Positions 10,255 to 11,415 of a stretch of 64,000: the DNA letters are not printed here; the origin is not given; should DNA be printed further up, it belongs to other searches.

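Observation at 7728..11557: RNA repair-like module: Rnl2-type ligase with long N-terminal extension, PNK-like kinase, TM2 protein and possible HNH protein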

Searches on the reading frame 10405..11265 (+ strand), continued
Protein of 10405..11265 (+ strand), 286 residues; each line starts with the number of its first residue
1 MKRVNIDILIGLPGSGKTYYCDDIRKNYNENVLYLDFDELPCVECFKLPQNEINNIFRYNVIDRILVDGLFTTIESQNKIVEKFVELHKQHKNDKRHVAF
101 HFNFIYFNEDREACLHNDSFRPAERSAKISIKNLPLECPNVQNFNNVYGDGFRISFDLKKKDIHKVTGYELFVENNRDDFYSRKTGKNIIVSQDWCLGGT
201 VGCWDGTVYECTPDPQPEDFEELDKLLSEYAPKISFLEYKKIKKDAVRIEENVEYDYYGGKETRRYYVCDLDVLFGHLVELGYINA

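Call 40: search_protein_families(library=pfam, proteins=[L007:5855-6424:+, L007:6439-6885:+, L007:6977-7837:+, L007:4460-5197:+, L007:8000-8749:+, L004:8875-9246:+, L006:8877-9272:+, L006:9284-9670:+], max_evalue=0.01)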
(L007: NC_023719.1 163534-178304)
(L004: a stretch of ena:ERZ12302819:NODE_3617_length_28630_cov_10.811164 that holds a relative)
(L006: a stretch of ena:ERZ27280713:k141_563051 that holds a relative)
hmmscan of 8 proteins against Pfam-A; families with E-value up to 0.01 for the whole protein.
L007:5855-6424:+ (189 aa): 4 families
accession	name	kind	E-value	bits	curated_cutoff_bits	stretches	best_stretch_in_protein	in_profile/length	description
PF10469.15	AKAP7_NLS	-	2.6e-09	37.7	24.4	1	19-139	22-147/208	AKAP7 2'5' RNA ligase-like domain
PF13563.12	2_5_RNA_ligase2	-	2.6e-09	37.7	27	1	38-141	25-116/152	2'-5' RNA ligase superfamily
PF02834.22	LigT_PEase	-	8.1e-09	36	23.3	1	23-97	19-87/87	LigT like Phosphoesterase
PF23474.1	Acb1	-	3.3e-05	24.1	27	0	126-143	96-113/144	Anti-CBASS protein Acb1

L007:6439-6885:+ (148 aa): 0 families

L007:6977-7837:+ (286 aa): 5 families
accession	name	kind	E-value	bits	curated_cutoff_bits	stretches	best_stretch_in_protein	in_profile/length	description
PF13671.12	AAA_33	-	4.9e-05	24.1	27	0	11-29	3-21/143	AAA domain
PF06414.18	Zeta_toxin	-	0.0004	20.3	22.3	1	6-43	15-54/199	Zeta toxin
PF13238.12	AAA_18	-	0.0053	17.7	29.4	0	13-56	4-44/128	AAA domain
PF07728.20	AAA_5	-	0.0085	16.5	22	0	12-51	4-44/139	AAA domain (dynein-related subfamily)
PF13401.12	AAA_22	-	0.0087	16.8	27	0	11-65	9-63/130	AAA domain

L007:4460-5197:+ (245 aa): 1 family
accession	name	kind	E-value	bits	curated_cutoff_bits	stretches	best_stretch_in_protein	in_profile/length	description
PF07210.18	DUF1416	-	0.00015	22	23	1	40-93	36-87/97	Protein of unknown function (DUF1416)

L007:8000-8749:+ (249 aa): 1 family
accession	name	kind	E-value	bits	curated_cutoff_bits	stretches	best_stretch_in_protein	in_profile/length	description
PF00528.27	BPD_transp_1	-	2.2e-23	83.4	26.4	1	71-239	2-182/184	Binding-protein-dependent transport system inner membrane component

L004:8875-9246:+ (123 aa): 0 families

L006:8877-9272:+ (131 aa): 1 family
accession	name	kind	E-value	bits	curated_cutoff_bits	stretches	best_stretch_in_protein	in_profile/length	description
PF14260.11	zf-C4pol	-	0.003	18.2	28.9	0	2-28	42-69/70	C4-type zinc-finger of DNA polymerase delta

L006:9284-9670:+ (128 aa): 0 families

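Call 46: find_related_loci(query=A1, collection=viral_contigs, flank=10000)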
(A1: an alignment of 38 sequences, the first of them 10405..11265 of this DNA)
Query A1 (286 aa) in viral_contigs; peptide patterns used: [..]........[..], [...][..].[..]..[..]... (x = any residue, [..] = any of these).
600 stretches matched a pattern (row limit reached: there are more); 4 encode a relative of the query (tblastn E <= 1e-3); 4 distinct loci.
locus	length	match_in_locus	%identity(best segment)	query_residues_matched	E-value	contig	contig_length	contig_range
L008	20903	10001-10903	30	6-281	4e-30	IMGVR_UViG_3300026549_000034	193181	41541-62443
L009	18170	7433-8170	31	3-279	1e-20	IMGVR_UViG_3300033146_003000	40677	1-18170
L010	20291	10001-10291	27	186-280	4e-7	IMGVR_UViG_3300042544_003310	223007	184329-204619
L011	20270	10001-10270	36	195-280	1e-6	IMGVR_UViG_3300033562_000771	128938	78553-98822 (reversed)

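Call 55: find_encoding_contigs(protein=P0084, flank=10000, max_places=1)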
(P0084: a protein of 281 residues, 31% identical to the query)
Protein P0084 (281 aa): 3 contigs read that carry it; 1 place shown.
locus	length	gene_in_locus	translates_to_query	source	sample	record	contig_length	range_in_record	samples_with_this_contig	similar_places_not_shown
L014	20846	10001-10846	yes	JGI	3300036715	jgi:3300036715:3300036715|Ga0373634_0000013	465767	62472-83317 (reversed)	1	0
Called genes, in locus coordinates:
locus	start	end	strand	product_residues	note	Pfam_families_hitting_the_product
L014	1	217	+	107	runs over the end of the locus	-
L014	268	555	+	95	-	-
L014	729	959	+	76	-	-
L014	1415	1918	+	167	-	-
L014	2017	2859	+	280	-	-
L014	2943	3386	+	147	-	-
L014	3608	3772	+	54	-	-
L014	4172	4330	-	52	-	-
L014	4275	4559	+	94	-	-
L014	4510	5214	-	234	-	PF14528:LAGLIDADG_3 (faint)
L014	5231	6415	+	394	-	PF21189:PHA02142, PF09414:RNA_ligase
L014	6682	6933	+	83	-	-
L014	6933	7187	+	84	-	-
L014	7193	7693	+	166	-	-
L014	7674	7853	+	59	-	-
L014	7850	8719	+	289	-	-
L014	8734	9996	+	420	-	-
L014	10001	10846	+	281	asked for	-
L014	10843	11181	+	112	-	-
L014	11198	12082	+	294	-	PF02540:NAD_synthase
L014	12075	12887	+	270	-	PF13640:2OG-FeII_Oxy_3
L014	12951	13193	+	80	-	-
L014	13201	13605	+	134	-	PF20274:cREC_REC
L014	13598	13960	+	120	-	-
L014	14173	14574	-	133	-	-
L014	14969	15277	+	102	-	-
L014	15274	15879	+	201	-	-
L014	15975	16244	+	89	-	-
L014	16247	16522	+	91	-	-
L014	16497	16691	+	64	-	-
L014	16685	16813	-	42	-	-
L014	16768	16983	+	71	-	-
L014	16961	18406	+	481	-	PF14395:COOH-NH2_lig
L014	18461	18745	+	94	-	-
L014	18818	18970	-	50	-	-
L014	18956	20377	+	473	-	PF14395:COOH-NH2_lig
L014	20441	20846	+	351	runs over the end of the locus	PF06094:GGACT, PF21986:AH_C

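Call 56: find_encoding_contigs(protein=P0102, flank=10000, max_places=1)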
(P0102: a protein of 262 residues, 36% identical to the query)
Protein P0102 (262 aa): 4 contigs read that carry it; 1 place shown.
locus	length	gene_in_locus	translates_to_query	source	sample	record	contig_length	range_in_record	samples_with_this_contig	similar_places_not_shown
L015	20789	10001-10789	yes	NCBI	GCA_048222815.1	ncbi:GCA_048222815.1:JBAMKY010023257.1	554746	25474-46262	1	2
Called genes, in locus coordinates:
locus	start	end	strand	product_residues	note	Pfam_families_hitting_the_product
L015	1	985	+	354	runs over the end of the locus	PF05970:PIF1, PF13245:AAA_19, PF13604:AAA_30, PF01443:Viral_helicase1 (faint), PF18335:SH3_13 (weak), PF13538:UvrD_C_2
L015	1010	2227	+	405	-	PF01385:OrfB_IS605 (faint), PF07282:Cas12f1-like_TNB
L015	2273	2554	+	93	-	-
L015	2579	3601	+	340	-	PF12224:Amidoligase_2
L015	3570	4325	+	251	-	-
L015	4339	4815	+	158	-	-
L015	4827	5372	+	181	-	PF01327:Pep_deformylase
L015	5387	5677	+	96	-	-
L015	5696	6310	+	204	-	-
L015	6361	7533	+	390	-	PF01385:OrfB_IS605 (faint), PF07282:Cas12f1-like_TNB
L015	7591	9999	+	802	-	PF04851:ResIII, PF00270:DEAD, PF22527:DEXQc_Suv3 (weak), PF00271:Helicase_C (weak)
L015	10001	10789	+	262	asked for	PF13479:AAA_24 (weak), PF13671:AAA_33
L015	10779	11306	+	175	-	-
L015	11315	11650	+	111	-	-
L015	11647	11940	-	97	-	-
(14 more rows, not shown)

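Call 57: find_encoding_contigs(protein=P0045, flank=10000, max_places=1)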
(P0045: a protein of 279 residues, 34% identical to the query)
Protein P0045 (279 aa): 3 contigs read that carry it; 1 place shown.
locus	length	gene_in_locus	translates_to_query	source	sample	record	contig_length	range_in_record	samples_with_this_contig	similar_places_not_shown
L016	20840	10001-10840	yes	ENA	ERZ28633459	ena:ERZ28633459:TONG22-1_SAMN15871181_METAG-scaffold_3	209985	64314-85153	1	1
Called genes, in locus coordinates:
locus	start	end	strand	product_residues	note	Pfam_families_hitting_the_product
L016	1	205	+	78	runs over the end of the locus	-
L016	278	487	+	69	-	-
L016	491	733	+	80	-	-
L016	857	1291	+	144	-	-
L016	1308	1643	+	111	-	-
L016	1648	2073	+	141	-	-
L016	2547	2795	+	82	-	-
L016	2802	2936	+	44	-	-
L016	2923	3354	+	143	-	PF08212:Lipocalin_2, PF00061:Lipocalin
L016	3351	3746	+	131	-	-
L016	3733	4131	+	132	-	-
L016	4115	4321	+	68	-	-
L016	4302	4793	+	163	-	-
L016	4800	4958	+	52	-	-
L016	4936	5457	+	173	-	-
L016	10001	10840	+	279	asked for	-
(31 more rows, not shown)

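Call 61: search_protein_families(library=pfam, alignment_id=A6, max_evalue=0.0001)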
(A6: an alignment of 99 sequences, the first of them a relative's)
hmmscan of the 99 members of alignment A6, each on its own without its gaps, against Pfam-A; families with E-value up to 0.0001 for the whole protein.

A. member 1, L008:101-595:+ (164 aa): 0 families

B. families by the number of members that match (of 99 scanned): 52 families (the first 25 are shown)
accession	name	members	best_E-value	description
PF03382.20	DUF285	3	3.7e-46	Mycoplasma protein of unknown function, DUF285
PF01844.29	HNH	2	5.5e-14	HNH endonuclease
PF00551.24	Formyl_trans_N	1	1.3e-52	Formyl transferase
PF16363.11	GDP_Man_Dehyd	1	5.1e-50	GDP-mannose 4,6 dehydratase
PF01370.27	Epimerase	1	9.7e-50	NAD dependent epimerase/dehydratase family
PF02729.26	OTCace_N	1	7.8e-41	Aspartate/ornithine carbamoyltransferase, carbamoyl-P binding domain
PF00294.29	PfkB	1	5.4e-35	pfkB family carbohydrate kinase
PF03747.19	ADP_ribosyl_GH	1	8.4e-34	ADP-ribosylglycohydrolase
PF00176.29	SNF2-rel_dom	1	5.6e-31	SNF2-related domain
PF00185.30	OTCace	1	7.2e-29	Aspartate/ornithine carbamoyltransferase, Asp/Orn binding domain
PF02769.27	AIRS_C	1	4.6e-28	AIR synthase related protein, C-terminal domain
PF00472.26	RF-1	1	7.5e-25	RF-1 domain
PF00586.29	AIRS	1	3.2e-24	AIR synthase related protein, N-terminal domain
PF18143.6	HAD_SAK_2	1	4.5e-24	HAD domain in Swiss Army Knife RNA repair proteins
PF24240.1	DUF7448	1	4.7e-24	Domain of unknown function (DUF7448)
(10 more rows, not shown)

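Call 63: search_protein_families(library=pfam, proteins=[L010:9911-10309:+, L010:10279-10710:+, L010:9534-9860:+, L010:10763-11704:+, L011:9845-10285:+, L011:10254-10682:+, L011:9275-9793:+, L011:10679-11071:+, L008:10917-11357:+, L009:8470-9834:+], max_evalue=0.01)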
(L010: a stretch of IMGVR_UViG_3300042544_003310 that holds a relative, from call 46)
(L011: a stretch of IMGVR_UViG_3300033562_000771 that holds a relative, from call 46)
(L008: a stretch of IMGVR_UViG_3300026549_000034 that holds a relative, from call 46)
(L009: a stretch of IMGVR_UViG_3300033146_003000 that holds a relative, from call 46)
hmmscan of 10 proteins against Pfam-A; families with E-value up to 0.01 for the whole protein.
L010:9911-10309:+ (132 aa): 0 families

L010:10279-10710:+ (143 aa): 2 families
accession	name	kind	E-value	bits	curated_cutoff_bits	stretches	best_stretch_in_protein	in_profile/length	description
PF13671.12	AAA_33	-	0.00022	22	27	0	14-34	4-24/143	AAA domain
PF06414.18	Zeta_toxin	-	0.0031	17.4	22.3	0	13-32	20-39/199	Zeta toxin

L010:9534-9860:+ (108 aa): 0 families

L010:10763-11704:+ (313 aa): 7 families
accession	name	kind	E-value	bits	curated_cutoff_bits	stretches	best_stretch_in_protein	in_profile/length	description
PF16363.11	GDP_Man_Dehyd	-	5.1e-50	171.3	27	1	5-302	1-332/332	GDP-mannose 4,6 dehydratase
PF01370.27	Epimerase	-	9.7e-50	169.6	20.9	1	4-239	1-240/240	NAD dependent epimerase/dehydratase family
PF04321.23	RmlD_sub_bind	-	1.7e-08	34.3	27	1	3-260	2-234/287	RmlD substrate binding domain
PF01073.25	3Beta_HSD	-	2.9e-07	30.2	22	1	5-219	1-222/280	3-beta hydroxysteroid dehydrogenase/isomerase family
PF02719.21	Polysacc_synt_2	-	4.7e-06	26.4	20.2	0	4-107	1-119/293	Polysaccharide biosynthesis protein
PF07993.18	NAD_binding_4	-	4.9e-06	26.3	20.1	0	6-27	1-22/258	Male sterility protein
PF00106.31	adh_short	-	0.0016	18.4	26.6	1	2-58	1-58/195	short chain dehydrogenase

L011:9845-10285:+ (146 aa): 0 families

L011:10254-10682:+ (142 aa): 4 families
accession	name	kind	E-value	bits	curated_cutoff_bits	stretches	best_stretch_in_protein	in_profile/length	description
PF13671.12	AAA_33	-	4.6e-08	33.9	27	1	12-43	1-32/143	AAA domain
PF13245.12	AAA_19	-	0.0056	17.3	25.1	1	7-38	8-39/134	AAA domain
PF13401.12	AAA_22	-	0.0086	16.8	27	0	10-54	5-52/130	AAA domain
PF13191.12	AAA_16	-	0.0088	17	32.6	0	11-83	25-88/167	AAA ATPase domain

L011:9275-9793:+ (172 aa): 2 families
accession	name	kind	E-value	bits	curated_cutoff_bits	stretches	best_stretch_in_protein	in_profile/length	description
PF00472.26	RF-1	-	7.5e-25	87.6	35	1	50-156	4-116/116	RF-1 domain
PF03462.23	PCRF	-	0.00014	22.2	24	1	15-41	168-194/194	PCRF domain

L011:10679-11071:+ (130 aa): 1 family
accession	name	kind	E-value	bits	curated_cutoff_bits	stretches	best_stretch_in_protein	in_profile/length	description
PF14354.12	Lar_restr_allev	-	5.3e-05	23.8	28.6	1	57-122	4-57/58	Restriction alleviation protein Lar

L008:10917-11357:+ (146 aa): 0 families

L009:8470-9834:+ (454 aa): 2 families
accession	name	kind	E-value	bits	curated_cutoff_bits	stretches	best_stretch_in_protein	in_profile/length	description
PF13203.12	DUF2201_N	-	6.6e-22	78.8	23.2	1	62-310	40-254/271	Putative metallopeptidase domain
PF09967.15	DUF2201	-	2.5e-08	34.5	26.4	1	324-451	1-122/123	VWA-like domain (DUF2201)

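Call 89: fold_search(model_id=the predicted structure, library=pdb)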
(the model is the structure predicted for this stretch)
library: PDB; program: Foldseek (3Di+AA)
matches with E <= 10: 756; with E <= 0.001: 18
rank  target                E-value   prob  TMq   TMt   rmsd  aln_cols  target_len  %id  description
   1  3zvl                  6.0e-07  1.00  0.36  0.28   4.6       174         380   14  The structural basis for substrate recognition by mammalian polynucleotide kinase 3' phosphatase (released 2011-11-16)
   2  3u7g_A                6.4e-07  1.00  0.36  0.28   5.1       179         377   13  Crystal structure of mPNKP catalytic fragment (D170A) bound to single-stranded DNA (TCCTAp) (released 2011-12-14)
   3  1yj5_B                1.7e-06  1.00  0.36  0.28   4.7       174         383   15  Molecular architecture of mammalian polynucleotide kinase, a DNA repair enzyme (released 2005-03-15)
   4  8yl2_B                6.8e-05  0.92  0.24  0.23  16.9       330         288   10  Crystal Structure of Homo Tetrameric RagA-like small GTPase from Asgard Lokiarchaeota (LokiRagO) in complex with GTP (released 2025-09-10)
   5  8yl2_A                1.5e-04  0.92  0.25  0.25  16.3       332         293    9  Crystal Structure of Homo Tetrameric RagA-like small GTPase from Asgard Lokiarchaeota (LokiRagO) in complex with GTP (released 2025-09-10)
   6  5u32                  2.5e-04  1.00  0.42  0.55   5.5       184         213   12  Crystal Structure of Fungal RNA Kinase (released 2017-11-15)
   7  8yl2_C                2.5e-04  0.82  0.23  0.23  16.3       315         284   11  Crystal Structure of Homo Tetrameric RagA-like small GTPase from Asgard Lokiarchaeota (LokiRagO) in complex with GTP (released 2025-09-10)
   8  1k6m_A                3.2e-04  1.00  0.36  0.25   6.9       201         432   13  Crystal Structure of Human Liver 6-Phosphofructo-2-Kinase/Fructose-2,6-Bisphosphatase (released 2002-12-11)
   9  5ukd                  3.2e-04  0.99  0.26  0.35  10.2       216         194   15  PH INFLUENCES FLUORIDE COORDINATION NUMBER OF THE ALFX PHOSPHORYL TRANSFER TRANSITION STATE ANALOG (released 1999-08-14)
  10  6tzm                  3.4e-04  1.00  0.41  0.53   8.5       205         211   10  Crystal Structure of Fungal RNA Kinase (released 2019-11-06)
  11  6u03                  4.1e-04  1.00  0.40  0.51   7.0       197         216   11  Crystal Structure of Fungal RNA Kinase (released 2019-11-06)
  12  6u05                  4.1e-04  1.00  0.40  0.29  19.6       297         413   12  Crystal Structure of Fungal RNA Kinase (released 2019-11-06)
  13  6tzo                  4.4e-04  1.00  0.36  0.45  11.1       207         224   12  Crystal Structure of Fungal RNA Kinase (released 2019-11-06)
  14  1tev                  6.0e-04  0.99  0.31  0.42   9.5       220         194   16  Crystal structure of the human UMP/CMP kinase in open conformation (released 2004-06-22)
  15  3tmk_D                6.3e-04  0.98  0.24  0.30  10.2       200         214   12  CRYSTAL STRUCTURE OF YEAST THYMIDYLATE KINASE COMPLEXED WITH THE BISUBSTRATE INHIBITOR TP5A AT 2.0 A RESOLUTION: IMPLI (released 1999-02-16)
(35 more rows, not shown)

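Call 105: search_protein_families(library=padloc, proteins=[window:10405-11265:+], max_evalue=0.01)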
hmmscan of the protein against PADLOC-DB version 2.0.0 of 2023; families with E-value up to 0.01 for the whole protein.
window:10405-11265:+ (286 aa): 0 families
